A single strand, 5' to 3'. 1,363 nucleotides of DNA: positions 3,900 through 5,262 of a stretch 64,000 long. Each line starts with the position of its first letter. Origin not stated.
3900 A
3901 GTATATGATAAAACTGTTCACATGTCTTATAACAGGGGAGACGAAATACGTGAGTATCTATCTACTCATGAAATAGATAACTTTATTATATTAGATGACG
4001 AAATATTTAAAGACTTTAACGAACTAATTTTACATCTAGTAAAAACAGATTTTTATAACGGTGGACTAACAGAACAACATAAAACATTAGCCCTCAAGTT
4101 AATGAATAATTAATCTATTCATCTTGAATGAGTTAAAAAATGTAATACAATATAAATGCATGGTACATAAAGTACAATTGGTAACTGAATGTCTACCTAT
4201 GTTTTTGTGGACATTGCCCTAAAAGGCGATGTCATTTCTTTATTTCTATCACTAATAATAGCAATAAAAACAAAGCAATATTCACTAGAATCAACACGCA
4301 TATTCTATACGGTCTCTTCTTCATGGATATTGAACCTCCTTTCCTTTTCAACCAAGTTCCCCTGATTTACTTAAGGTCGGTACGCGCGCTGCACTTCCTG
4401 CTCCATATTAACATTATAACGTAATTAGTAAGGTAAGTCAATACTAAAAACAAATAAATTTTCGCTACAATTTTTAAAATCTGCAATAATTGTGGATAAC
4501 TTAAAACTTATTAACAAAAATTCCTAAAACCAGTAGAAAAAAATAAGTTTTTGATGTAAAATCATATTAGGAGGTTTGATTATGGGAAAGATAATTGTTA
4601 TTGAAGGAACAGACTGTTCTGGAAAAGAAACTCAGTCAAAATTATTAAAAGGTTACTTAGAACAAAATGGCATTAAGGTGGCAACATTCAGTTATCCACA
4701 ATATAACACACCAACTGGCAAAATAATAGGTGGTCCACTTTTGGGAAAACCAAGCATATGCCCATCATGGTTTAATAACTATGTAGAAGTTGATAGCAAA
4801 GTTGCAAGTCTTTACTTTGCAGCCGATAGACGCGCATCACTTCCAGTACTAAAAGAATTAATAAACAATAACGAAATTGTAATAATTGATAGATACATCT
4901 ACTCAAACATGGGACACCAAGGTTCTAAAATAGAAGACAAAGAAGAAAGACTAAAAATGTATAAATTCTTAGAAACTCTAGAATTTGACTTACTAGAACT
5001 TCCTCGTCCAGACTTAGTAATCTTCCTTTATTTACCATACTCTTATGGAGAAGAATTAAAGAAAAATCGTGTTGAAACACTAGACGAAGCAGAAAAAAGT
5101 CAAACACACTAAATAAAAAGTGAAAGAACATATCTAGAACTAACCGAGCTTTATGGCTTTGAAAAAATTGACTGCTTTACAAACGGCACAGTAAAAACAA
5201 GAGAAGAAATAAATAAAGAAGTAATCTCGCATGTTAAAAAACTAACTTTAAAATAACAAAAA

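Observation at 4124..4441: Candidate type I toxin-antitoxin locus: strongly expressed 30-aa hydrophobic peptide with convergent antisense sRNA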

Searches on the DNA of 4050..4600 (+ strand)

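Call 7: search_rna_families(source=window, start=4050, end=4600, threshold=evalue, max_evalue=10, show_alignments=3)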
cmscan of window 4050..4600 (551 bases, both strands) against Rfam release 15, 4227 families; matches with E-value up to 10: 6.
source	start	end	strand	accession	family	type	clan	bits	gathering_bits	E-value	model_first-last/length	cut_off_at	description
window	4120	4158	-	RF00732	mir-305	Gene; miRNA;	-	17.3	66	0.74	1-73/73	no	mir-305 microRNA precursor family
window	4191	4321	+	RF01819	RsaD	Gene; sRNA;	-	15.5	50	3.3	1-189/189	no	RNA Staph. aureus D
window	4544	4564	+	RF00390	TYMV_upPK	Cis-reg;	-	15.3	38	2.6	1-23/23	no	turnip yellow mosaic virus upstream pseudo-knot (TYMV_upPK)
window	4162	4282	-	RF00124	IS102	Gene; sRNA;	-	14.7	46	5.6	1-206/206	no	IS102 RNA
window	4257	4338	-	RF00257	mir-194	Gene; miRNA;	-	14.6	52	2.3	1-82/82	no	mir-194 microRNA precursor family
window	4232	4281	-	RF03578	mir-3910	Gene; miRNA;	-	14.4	95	9.3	1-82/82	no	mir-3910 microRNA precursor family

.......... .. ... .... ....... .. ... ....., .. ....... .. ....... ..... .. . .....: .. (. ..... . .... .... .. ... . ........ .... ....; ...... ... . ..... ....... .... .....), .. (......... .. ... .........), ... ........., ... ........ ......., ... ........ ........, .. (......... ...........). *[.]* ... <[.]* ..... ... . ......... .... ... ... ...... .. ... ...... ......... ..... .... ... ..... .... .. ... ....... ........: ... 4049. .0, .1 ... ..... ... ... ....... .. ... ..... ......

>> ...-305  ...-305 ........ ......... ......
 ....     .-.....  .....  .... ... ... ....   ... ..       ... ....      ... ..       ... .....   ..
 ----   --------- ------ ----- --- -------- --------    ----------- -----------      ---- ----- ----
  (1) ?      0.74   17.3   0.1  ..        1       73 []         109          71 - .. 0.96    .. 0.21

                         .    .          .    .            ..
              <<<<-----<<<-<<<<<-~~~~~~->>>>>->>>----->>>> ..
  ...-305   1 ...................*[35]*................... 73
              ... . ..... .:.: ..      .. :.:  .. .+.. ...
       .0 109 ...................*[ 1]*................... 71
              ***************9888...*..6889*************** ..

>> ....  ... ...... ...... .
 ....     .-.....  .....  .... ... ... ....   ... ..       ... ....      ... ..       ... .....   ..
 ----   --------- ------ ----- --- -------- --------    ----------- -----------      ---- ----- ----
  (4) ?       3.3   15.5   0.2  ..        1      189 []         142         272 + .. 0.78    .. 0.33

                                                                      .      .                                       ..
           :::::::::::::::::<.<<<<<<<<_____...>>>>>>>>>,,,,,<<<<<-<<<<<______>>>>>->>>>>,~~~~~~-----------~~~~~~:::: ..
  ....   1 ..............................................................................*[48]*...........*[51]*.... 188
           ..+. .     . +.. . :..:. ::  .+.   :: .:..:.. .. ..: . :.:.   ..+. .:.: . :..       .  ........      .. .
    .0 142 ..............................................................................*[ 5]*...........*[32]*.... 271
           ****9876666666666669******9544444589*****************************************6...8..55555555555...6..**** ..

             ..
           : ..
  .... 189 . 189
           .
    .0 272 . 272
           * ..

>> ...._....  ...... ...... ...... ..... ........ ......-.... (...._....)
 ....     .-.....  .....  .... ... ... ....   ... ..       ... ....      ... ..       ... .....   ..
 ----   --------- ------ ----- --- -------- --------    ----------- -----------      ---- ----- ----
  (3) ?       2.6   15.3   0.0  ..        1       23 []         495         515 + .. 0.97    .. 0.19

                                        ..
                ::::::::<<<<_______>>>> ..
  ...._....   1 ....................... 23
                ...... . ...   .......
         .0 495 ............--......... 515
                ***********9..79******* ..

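Call 18: search_dna_similar(query=window:4114-4575:+, collection=phages, mode=distant, max_evalue=0.01)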
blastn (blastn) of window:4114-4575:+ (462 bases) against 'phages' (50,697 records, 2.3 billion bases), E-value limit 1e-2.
No match.

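Call 19: search_dna_similar(query=window:4114-4575:+, collection=plasmids, mode=distant, max_evalue=0.01)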
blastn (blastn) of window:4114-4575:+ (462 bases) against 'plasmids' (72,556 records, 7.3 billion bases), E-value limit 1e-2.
No match.

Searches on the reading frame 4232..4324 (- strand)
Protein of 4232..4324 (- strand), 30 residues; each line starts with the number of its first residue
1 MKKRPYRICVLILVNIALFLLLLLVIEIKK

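Call 13: search_protein_families(library=pfam, proteins=[window:4232-4324:-], max_evalue=0.01)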
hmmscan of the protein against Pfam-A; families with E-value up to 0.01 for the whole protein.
window:4232-4324:- (30 aa): 0 families

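Call 51: search_protein_families(library=pfam, proteins=[window:4235-4324:-], max_evalue=10)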
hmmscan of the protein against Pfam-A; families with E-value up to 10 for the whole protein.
seq(30 aa): 0 families

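Call 52: search_protein_families(library=ncbifam, proteins=[window:4235-4324:-], max_evalue=10)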
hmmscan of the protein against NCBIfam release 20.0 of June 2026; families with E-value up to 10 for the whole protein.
seq(30 aa): 0 families

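Call 67: search_protein_representatives(protein=window:4235-4324:-)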
Query: 30 residues. Proteins with E-value up to 0.001 (for the whole library): 0; up to 1e-10: 0; up to 1e-30: 0. The best 0 are listed.

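Call 87: search_protein_families(library=phrogs, proteins=[window:4235-4324:-], max_evalue=1)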
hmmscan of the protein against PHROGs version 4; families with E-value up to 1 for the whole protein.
seq(30 aa): 0 families

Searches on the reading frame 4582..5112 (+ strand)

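Call 13: search_protein_families(library=pfam, proteins=[window:4582-5112:+], max_evalue=0.01)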
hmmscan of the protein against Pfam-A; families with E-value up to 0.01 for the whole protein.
window:4582-5112:+ (176 aa): 2 families
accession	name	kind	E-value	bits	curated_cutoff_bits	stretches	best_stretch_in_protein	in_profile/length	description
PF02223.23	Thymidylate_kin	-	1.8e-20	73.8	27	1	7-173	1-147/185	Thymidylate kinase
PF01712.25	dNK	-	0.0073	16.5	27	0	5-154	1-134/203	Deoxynucleoside kinase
